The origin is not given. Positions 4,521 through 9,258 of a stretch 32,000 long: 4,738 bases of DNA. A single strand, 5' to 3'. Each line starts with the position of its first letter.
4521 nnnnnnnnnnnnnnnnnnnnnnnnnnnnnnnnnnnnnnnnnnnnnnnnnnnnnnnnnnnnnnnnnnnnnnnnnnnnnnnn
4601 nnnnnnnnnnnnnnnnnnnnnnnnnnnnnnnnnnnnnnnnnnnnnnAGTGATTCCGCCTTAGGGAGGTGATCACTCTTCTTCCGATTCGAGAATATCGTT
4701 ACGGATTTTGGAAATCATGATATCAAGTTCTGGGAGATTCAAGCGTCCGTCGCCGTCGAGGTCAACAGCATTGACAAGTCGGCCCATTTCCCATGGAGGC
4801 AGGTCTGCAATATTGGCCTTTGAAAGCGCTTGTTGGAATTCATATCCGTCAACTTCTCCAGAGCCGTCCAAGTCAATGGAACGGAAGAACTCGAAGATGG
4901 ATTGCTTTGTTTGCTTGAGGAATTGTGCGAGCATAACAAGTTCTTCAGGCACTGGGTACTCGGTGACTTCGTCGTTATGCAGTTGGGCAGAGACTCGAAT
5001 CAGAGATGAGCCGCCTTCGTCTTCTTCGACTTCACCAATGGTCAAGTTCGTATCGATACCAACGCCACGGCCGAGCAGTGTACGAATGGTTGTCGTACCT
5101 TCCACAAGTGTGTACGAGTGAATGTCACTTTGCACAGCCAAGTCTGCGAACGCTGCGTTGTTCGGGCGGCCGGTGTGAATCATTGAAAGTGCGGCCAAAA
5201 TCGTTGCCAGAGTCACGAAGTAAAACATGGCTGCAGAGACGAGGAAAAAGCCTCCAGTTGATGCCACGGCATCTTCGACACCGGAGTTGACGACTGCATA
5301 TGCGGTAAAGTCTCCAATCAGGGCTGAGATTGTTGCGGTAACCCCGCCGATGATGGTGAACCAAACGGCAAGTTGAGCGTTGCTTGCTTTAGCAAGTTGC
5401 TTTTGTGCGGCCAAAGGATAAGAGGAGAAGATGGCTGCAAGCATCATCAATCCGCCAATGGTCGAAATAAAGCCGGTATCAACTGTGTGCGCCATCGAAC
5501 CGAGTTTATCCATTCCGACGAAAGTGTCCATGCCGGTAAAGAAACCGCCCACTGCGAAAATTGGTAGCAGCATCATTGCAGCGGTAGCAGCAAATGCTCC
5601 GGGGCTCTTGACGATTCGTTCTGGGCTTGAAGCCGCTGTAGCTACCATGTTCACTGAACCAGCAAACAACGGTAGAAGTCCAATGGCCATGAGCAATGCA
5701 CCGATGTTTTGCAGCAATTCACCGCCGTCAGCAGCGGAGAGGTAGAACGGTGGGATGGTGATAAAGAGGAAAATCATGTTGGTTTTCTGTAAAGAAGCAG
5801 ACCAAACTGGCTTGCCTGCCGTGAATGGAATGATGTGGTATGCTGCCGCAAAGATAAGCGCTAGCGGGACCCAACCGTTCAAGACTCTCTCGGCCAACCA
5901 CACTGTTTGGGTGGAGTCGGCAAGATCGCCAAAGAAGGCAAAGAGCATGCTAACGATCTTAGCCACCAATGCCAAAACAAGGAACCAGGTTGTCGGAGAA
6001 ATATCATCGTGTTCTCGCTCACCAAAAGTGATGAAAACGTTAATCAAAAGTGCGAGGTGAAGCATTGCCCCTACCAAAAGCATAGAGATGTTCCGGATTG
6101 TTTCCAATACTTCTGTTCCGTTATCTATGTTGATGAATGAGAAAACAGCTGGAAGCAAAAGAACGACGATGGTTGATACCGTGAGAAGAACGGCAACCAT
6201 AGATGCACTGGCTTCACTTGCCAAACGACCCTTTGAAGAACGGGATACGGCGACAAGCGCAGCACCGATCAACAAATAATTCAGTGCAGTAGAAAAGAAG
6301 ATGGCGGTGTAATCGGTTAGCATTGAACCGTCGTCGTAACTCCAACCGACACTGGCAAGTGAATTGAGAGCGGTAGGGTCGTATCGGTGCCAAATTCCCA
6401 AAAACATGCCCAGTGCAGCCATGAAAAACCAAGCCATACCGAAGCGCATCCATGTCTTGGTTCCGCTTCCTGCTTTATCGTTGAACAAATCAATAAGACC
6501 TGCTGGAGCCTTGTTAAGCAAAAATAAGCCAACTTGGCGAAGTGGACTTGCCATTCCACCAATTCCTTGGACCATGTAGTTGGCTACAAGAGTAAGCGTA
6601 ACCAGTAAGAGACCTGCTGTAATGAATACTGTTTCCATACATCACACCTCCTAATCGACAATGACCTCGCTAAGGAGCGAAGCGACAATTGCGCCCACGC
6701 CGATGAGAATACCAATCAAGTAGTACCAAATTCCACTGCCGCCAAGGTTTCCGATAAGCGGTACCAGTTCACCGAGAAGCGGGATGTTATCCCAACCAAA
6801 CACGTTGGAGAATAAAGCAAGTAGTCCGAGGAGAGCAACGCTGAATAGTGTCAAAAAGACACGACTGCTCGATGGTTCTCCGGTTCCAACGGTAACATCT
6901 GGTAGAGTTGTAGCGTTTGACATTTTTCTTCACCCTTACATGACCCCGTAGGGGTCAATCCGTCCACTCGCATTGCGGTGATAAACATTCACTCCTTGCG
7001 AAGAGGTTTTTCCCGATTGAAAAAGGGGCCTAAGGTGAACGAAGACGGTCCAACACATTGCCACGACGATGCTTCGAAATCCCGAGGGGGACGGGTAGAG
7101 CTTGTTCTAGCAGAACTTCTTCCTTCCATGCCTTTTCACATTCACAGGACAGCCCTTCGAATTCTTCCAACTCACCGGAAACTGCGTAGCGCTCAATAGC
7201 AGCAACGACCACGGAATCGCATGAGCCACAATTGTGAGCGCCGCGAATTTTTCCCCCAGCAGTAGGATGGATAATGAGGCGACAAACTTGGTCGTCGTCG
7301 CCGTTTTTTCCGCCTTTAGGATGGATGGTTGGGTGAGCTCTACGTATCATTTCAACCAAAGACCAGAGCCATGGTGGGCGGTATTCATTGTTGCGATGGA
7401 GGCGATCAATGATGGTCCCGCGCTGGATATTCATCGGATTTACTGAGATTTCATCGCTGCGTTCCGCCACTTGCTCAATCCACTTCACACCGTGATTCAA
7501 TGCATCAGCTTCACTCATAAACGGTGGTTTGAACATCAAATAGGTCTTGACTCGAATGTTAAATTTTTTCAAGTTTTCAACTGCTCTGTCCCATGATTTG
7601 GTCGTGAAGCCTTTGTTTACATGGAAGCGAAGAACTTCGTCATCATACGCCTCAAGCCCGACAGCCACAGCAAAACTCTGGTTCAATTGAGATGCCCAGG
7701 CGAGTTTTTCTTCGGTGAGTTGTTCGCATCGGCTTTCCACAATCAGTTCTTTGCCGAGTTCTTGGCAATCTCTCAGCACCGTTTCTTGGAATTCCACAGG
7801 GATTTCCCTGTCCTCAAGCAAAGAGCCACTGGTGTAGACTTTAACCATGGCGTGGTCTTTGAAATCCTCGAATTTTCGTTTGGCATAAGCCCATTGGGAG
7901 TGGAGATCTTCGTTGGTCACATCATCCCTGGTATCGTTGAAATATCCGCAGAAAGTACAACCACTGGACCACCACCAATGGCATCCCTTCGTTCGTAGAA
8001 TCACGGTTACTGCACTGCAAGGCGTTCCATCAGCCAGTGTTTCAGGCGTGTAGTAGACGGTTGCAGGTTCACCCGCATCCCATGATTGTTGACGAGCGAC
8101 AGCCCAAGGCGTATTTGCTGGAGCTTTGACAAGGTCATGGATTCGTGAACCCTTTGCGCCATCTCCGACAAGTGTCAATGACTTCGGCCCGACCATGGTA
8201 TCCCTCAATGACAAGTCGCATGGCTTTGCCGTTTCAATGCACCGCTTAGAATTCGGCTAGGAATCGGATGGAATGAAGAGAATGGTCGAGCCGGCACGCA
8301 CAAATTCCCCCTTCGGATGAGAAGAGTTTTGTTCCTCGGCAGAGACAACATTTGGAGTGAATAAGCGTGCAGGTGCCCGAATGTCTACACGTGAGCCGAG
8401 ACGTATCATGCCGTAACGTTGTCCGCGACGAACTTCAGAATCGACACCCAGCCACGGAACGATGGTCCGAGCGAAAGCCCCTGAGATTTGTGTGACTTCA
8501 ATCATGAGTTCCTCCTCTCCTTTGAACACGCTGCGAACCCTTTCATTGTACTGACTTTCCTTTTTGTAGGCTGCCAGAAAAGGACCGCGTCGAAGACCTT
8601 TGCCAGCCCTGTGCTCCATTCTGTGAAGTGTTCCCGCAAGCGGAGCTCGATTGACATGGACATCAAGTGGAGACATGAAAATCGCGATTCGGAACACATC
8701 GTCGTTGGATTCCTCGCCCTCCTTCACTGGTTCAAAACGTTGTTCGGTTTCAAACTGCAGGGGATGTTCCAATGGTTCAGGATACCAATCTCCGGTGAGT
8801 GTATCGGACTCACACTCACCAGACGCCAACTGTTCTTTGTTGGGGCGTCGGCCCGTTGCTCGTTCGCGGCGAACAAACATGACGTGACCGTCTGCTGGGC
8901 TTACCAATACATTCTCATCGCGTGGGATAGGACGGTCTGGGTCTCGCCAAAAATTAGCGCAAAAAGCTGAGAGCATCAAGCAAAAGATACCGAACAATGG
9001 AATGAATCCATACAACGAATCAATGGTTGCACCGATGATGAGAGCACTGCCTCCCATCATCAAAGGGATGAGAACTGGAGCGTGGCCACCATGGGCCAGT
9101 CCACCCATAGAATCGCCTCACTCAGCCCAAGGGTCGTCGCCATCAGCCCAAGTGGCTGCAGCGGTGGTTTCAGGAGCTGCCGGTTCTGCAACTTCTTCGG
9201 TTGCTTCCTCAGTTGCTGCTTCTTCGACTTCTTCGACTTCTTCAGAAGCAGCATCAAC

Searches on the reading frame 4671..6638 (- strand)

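Call 88: search_protein_families(library=pfam, proteins=[window:4671-6638:-], max_evalue=0.001)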
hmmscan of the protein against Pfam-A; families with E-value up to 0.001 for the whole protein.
window:4671-6638:- (655 aa): 4 families
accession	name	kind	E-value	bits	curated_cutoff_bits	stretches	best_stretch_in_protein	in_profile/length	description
PF00036.39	EF-hand_1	-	3.2e-08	33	25.4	1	582-607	3-28/29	EF hand domain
PF13499.12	EF-hand_7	-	1.3e-07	32.2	30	1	579-638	2-62/67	EF-hand domain pair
PF13405.12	EF-hand_6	-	5.3e-07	29.2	25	1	581-607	2-28/30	EF-hand domain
PF13202.12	EF-hand_5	-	2.8e-06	27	25.9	0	584-603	4-23/25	EF hand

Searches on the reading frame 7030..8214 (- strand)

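Call 88: search_protein_families(library=pfam, proteins=[window:7030-8214:-], max_evalue=0.001)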
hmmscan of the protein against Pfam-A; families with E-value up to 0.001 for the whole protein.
window:7030-8214:- (394 aa): 1 family
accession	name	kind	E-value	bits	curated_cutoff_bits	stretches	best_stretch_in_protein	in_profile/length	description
PF04055.27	Radical_SAM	-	2.7e-07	31.4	29.5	1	85-236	10-157/166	Radical SAM superfamily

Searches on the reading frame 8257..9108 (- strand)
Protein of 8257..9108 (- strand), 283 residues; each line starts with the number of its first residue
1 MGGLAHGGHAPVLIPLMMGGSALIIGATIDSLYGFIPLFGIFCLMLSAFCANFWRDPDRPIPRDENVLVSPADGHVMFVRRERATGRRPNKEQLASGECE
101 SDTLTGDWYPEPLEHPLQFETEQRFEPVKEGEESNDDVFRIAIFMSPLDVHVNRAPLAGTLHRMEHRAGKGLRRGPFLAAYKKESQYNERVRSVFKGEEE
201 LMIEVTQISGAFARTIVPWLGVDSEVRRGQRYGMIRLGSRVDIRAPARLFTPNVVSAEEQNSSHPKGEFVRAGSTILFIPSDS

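Call 88: search_protein_families(library=pfam, proteins=[window:8257-9108:-], max_evalue=0.001)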
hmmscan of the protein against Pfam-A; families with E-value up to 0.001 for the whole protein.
window:8257-9108:- (283 aa): 1 family
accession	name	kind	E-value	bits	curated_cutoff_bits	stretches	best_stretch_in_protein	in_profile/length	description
PF02666.20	PS_Dcarbxylase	-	2.8e-34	119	22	1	47-276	2-196/198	Phosphatidylserine decarboxylase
